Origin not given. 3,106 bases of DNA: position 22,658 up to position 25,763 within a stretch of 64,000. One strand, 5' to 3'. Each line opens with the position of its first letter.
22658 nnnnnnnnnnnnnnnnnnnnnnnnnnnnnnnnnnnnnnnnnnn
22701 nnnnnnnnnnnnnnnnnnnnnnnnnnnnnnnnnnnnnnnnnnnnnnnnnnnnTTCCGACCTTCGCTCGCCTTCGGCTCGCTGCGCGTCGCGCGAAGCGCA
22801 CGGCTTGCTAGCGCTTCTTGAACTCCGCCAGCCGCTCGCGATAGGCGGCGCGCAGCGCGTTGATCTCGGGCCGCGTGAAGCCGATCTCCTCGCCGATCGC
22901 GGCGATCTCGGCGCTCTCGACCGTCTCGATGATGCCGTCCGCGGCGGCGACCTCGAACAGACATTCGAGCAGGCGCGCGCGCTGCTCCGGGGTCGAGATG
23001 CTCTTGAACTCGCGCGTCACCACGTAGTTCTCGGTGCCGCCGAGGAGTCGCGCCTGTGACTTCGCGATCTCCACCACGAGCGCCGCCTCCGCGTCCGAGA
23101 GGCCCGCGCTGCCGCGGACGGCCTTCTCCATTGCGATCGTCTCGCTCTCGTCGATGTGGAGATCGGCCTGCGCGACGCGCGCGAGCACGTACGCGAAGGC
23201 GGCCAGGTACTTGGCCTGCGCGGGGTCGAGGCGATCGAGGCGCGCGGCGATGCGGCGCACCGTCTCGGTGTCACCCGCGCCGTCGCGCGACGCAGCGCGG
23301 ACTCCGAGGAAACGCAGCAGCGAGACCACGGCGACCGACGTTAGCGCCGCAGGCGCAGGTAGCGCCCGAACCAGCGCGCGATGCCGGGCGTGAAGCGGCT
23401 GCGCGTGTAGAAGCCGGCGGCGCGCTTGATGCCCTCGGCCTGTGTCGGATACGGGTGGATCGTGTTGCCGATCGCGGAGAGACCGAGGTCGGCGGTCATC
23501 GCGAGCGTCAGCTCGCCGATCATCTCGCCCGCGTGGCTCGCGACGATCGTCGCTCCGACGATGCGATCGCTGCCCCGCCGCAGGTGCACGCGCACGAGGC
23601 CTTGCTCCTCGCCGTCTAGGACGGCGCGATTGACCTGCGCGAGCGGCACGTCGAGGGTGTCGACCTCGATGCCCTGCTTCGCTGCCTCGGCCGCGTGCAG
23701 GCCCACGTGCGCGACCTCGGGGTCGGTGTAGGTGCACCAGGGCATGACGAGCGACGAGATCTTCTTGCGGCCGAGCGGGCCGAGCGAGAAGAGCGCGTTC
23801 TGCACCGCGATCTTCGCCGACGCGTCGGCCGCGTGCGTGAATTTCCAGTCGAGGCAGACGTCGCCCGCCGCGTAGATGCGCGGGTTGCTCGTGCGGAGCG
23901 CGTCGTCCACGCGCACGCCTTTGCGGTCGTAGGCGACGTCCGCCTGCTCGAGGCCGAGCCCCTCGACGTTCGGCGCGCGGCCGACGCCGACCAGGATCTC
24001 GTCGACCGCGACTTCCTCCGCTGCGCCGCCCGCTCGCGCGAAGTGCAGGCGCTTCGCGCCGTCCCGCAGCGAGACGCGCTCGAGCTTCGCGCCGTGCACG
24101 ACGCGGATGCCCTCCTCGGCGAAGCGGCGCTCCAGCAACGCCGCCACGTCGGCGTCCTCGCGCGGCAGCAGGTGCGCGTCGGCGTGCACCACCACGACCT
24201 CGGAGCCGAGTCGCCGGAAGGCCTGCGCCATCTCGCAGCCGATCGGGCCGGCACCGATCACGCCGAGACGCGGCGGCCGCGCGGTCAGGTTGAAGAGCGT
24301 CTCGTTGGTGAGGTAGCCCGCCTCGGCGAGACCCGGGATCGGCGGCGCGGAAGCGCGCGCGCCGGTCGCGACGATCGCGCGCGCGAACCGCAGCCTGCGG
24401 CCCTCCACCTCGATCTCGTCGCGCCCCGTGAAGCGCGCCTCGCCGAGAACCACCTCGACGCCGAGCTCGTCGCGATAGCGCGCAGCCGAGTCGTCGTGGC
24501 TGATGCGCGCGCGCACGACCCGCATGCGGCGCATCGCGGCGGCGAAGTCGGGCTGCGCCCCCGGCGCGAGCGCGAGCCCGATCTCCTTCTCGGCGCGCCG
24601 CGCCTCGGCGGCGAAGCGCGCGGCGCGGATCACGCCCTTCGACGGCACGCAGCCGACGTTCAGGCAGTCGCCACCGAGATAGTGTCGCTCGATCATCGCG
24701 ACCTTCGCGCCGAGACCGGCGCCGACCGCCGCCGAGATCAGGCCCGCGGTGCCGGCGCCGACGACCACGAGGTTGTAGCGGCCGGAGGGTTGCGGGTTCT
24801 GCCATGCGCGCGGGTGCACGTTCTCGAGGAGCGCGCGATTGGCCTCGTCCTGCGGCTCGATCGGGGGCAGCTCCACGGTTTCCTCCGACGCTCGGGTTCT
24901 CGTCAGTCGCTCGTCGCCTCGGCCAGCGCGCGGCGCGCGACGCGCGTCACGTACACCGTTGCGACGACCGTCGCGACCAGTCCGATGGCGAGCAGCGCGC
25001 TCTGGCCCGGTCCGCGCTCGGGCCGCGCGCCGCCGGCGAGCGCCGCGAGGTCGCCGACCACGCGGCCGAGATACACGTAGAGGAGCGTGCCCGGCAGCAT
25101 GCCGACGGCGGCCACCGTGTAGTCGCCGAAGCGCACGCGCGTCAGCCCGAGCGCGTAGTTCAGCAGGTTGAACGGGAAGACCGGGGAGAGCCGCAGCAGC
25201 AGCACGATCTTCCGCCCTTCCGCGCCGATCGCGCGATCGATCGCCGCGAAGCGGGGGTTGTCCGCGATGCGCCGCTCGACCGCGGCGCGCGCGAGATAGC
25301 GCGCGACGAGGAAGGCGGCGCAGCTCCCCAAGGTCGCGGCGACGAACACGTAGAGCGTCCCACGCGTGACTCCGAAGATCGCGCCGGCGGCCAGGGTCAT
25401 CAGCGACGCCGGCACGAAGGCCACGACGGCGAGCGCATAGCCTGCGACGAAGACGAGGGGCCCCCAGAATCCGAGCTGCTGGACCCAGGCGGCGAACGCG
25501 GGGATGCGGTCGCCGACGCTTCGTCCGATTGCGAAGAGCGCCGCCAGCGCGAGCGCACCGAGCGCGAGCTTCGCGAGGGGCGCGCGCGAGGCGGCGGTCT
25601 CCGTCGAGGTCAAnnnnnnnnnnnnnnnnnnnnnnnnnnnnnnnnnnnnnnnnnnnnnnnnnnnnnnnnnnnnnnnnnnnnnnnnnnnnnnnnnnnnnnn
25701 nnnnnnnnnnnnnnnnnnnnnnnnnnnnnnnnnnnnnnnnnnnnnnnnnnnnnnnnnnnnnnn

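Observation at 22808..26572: Tightly coupled operon: ArsS-like radical SAM, TVP38/DedA membrane protein, FAD disulfide reductase, TerB-like protein (candidate metalloid/chalcogen-processing module)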

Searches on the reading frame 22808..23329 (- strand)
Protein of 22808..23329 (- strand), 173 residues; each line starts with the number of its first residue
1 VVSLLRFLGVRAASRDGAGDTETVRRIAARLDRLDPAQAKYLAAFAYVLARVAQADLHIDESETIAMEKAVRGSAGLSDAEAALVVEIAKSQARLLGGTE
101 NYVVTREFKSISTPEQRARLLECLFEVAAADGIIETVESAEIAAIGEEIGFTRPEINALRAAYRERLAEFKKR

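Call 4: search_protein_families(library=ncbifam, proteins=[window:22808-23329:-], max_evalue=0.001)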
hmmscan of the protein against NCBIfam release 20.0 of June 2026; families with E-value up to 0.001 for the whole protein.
window:22808-23329:- (173 aa): 0 families

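Call 5: search_protein_families(library=pfam, proteins=[window:22808-23329:-], max_evalue=0.001)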
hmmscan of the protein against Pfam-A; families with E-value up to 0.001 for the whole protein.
window:22808-23329:- (173 aa): 1 family
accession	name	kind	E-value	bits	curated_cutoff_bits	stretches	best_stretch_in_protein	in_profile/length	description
PF05099.18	TerB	-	4.9e-17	62.7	24.4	1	44-160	3-117/118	Tellurite resistance protein TerB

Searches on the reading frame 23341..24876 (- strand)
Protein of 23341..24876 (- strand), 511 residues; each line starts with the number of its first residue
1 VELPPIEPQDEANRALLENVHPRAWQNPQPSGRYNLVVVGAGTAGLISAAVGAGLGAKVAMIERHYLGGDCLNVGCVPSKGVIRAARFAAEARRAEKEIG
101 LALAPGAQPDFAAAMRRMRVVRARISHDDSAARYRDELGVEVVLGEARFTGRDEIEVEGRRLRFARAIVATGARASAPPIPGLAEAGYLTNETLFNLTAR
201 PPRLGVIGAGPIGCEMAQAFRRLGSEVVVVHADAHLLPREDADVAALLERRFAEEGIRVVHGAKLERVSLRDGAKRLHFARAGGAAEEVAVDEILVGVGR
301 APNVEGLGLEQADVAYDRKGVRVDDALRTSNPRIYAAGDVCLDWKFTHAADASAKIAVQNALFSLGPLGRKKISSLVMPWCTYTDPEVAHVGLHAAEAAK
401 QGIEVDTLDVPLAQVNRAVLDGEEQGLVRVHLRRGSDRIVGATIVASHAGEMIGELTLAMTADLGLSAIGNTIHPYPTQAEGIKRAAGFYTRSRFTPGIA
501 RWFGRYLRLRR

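Call 4: search_protein_families(library=ncbifam, proteins=[window:23341-24876:-], max_evalue=0.001)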
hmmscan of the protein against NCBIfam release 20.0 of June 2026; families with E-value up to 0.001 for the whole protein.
window:23341-24876:- (511 aa): 58 families (the best 25 are shown)
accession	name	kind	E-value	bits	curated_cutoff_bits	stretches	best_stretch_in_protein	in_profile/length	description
NF004991.0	PRK06370.1-3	subfamily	8.3e-232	770.2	620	1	6-509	8-506/509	FAD-containing oxidoreductase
TIGR02053.1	MerA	equivalog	5.4e-121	404.8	454.45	1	34-491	1-454/465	mercury(II) reductase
TIGR01350.1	lipoamide_DH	equivalog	3.2e-105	352.5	408.8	1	34-487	2-451/461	dihydrolipoyl dehydrogenase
NF004992.0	PRK06370.1-4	equivalog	6.5e-87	291.9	629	1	33-482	4-447/459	FAD-containing oxidoreductase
NF010311.1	PRK13748.1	subfamily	8e-85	285.8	600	1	28-491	92-549/560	mercury(II) reductase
NF004947.0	PRK06292.2-5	equivalog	3.5e-76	257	592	1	33-489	3-457/474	dihydrolipoyl dehydrogenase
NF004943.0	PRK06292.2-1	equivalog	3.8e-75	253.4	432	1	33-487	3-452/456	dihydrolipoyl dehydrogenase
NF004990.0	PRK06370.1-1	equivalog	1.1e-72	245.1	842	1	33-482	4-447/459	FAD-containing oxidoreductase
NF005883.0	PRK07845.1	equivalog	2e-72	244.7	479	1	35-487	4-456/466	NAD(P)H-quinone dehydrogenase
NF004939.0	PRK06292.1-1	equivalog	6.4e-72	242.7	435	1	34-486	6-454/476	dihydrolipoyl dehydrogenase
NF040477.1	chlor_oxi_RclA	equivalog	9.2e-70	235.5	740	1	33-483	3-433/441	reactive chlorine resistance oxidoreductase RclA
NF004776.0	PRK06116.1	equivalog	1e-69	235.7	480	1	33-481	4-444/450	glutathione-disulfide reductase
NF005572.0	PRK07251.1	equivalog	1.8e-68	231.2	537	1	33-483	3-432/438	FAD-containing oxidoreductase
NF041853.1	hythiocyan_redase_MerA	equivalog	3.9e-67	227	650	1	33-483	3-434/440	hypothiocyanous acid reductase MerA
NF005884.0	PRK07846.1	equivalog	1.7e-64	218.2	501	1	33-470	3-430/454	mycothione reductase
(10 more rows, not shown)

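Call 5: search_protein_families(library=pfam, proteins=[window:23341-24876:-], max_evalue=0.001)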
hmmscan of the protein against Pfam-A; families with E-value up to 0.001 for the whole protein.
window:23341-24876:- (511 aa): 10 families
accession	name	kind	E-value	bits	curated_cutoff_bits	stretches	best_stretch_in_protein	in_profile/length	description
PF07992.20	Pyr_redox_2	-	3.8e-59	200.9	26.1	1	34-352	1-289/291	Pyridine nucleotide-disulphide oxidoreductase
PF02852.28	Pyr_redox_dim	-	5.6e-29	101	25.3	1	378-486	1-109/110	Pyridine nucleotide-disulphide oxidoreductase, dimerisation domain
PF00070.33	Pyr_redox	-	9.4e-23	81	22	1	203-272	1-70/82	Pyridine nucleotide-disulphide oxidoreductase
PF01134.28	GIDA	-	8.2e-08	32.1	22.1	1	36-100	2-64/391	Glucose inhibited division protein A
PF02737.24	3HCDH_N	-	2.2e-05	24.9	22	0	204-258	2-56/180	3-hydroxyacyl-CoA dehydrogenase, NAD binding domain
PF13738.12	Pyr_redox_3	-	8.8e-05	22.3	30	0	167-338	128-305/305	Pyridine nucleotide-disulphide oxidoreductase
PF01262.27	AlaDh_PNT_C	-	0.00012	22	23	0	35-65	30-60/214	Alanine dehydrogenase/PNT, C-terminal domain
PF01494.25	FAD_binding_3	-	0.0003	20.6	22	0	36-65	4-33/349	FAD binding domain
PF02826.25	2-Hacid_dh_C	-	0.00032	20.6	25.1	0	201-233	36-68/178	D-isomer specific 2-hydroxyacid dehydrogenase, NAD binding domain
PF13450.12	NAD_binding_8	-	0.00071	20.2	21.9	0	38-72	1-36/68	NAD(P)-binding Rossmann-like domain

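Call 29: search_solved_structures(query=window:23341-24876:-, max_evalue=1e-20)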
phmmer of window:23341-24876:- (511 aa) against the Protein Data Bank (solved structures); distinct sequences matched with E-value up to 1e-20: 98 (the best 60 are shown).
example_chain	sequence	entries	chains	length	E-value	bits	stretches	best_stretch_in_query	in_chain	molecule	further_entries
5x1y_B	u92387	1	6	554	4.6e-80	273.2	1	31-490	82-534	Mercuric reductase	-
4k8d_A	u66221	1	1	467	2.4e-68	234.6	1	36-491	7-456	Mercuric reductase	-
1zk7_A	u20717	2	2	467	2.7e-68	234.4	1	36-491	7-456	Mercuric reductase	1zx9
4k7z_A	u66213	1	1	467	1.9e-65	225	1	36-491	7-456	Mercuric reductase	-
2eq6_A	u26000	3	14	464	9.4e-65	222.7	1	30-490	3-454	Pyruvate dehydrogenase complex, dihydrolipoamide dehydrogenase E3 component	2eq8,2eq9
4ywo_A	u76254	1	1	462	2.4e-60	208.2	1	33-487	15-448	Mercuric reductase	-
1ebd_A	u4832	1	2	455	3.3e-57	197.8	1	37-486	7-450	DIHYDROLIPOAMIDE DEHYDROGENASE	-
4jdr_A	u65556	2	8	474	2.6e-55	191.6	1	35-490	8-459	Dihydrolipoyl dehydrogenase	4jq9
9h2i_B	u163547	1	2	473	2.8e-55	191.5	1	35-490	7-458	Dihydrolipoyl dehydrogenase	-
3ii4_A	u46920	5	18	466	5.9e-55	190.4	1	33-485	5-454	Dihydrolipoyl dehydrogenase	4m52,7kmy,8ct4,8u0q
2a8x_A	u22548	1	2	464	7.1e-55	190.1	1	33-485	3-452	Dihydrolipoyl dehydrogenase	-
2eq7_A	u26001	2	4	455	7.5e-54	186.7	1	34-487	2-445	2-oxoglutarate dehydrogenase E3 component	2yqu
1dxl_A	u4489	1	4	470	1.4e-53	185.9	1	33-487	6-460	DIHYDROLIPOAMIDE DEHYDROGENASE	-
2qae_A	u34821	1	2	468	1.4e-52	182.5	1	34-487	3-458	Dihydrolipoyl dehydrogenase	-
3urh_A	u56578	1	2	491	2.1e-50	175.4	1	33-487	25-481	Dihydrolipoyl dehydrogenase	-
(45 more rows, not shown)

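Call 33: find_related_loci(query=window:23341-24876:-, collection=metagenome_contigs, flank=10000)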
Query window:23341-24876:- (511 aa) in metagenome_contigs; peptide patterns used: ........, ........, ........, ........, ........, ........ (x = any residue, [..] = any of these).
600 stretches matched a pattern (row limit reached: there are more); 549 encode a relative of the query (tblastn E <= 1e-3); the best 80 are kept; 80 distinct loci.
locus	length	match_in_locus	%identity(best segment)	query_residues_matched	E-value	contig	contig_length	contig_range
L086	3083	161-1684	70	1-511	0e+0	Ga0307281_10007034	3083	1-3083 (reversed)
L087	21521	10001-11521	69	2-511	0e+0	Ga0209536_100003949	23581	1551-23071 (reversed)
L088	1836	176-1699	69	1-507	0e+0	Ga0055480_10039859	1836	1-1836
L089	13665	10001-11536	69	3-510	0e+0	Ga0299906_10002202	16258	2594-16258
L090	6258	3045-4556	67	3-511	0e+0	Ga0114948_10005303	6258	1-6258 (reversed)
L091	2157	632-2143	63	4-511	0e+0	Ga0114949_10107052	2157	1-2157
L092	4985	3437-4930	67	6-507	0e+0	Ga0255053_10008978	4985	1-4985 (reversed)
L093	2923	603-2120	66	4-507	0e+0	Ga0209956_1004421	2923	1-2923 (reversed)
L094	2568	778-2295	67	1-511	0e+0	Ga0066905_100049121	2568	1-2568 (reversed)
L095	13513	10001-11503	61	5-511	0e+0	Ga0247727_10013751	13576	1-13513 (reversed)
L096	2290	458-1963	62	6-511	0e+0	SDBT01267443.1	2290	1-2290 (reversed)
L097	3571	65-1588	61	1-511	0e+0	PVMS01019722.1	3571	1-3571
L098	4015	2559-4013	63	4-492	0e+0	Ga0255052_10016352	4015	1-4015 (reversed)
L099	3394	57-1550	63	6-507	0e+0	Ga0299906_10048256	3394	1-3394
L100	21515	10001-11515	62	1-511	0e+0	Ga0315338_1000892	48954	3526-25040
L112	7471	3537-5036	59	6-511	0e+0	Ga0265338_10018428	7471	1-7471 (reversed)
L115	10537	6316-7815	60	6-511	0e+0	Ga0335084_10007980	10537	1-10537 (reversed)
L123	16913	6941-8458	56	8-511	0e+0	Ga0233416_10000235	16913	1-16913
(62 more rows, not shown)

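Call 38: search_protein_families(library=pfam, proteins=[L123:8449-9408:+, L115:5342-6304:+, L112:1932-2666:+], max_evalue=0.001)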
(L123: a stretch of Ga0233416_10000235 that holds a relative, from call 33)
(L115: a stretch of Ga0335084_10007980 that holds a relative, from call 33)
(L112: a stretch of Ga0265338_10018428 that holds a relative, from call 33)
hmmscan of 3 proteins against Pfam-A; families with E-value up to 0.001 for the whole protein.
L123:8449-9408:+ (319 aa): 1 family
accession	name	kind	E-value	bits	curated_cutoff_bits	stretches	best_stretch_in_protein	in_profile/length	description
PF11249.13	DUF3047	-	3.7e-78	262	27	1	118-312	2-197/198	Protein of unknown function (DUF3047)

L115:5342-6304:+ (320 aa): 2 families
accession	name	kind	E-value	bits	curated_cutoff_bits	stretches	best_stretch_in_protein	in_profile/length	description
PF12850.12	Metallophos_2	-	8.4e-11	42.6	27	1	65-254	3-145/154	Calcineurin-like phosphoesterase superfamily domain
PF00149.33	Metallophos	-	4e-06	27.9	21.5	1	64-227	2-158/191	Calcineurin-like phosphoesterase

L112:1932-2666:+ (244 aa): 0 families

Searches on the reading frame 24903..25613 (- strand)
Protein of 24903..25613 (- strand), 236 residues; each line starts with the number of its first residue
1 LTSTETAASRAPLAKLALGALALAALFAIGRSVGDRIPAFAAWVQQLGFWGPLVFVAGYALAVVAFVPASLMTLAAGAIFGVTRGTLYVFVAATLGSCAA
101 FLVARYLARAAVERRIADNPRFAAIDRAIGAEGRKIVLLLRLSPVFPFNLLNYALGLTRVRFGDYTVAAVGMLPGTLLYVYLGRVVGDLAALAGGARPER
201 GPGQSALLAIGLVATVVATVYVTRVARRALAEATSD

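Call 4: search_protein_families(library=ncbifam, proteins=[window:24903-25613:-], max_evalue=0.001)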
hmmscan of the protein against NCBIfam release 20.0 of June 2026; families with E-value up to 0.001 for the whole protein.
window:24903-25613:- (236 aa): 0 families

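Call 5: search_protein_families(library=pfam, proteins=[window:24903-25613:-], max_evalue=0.001)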
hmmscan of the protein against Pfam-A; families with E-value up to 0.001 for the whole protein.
window:24903-25613:- (236 aa): 1 family
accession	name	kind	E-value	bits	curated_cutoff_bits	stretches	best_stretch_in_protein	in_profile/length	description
PF09335.16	VTT_dom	-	2.1e-27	96.5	33.9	1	67-184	1-122/123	VTT domain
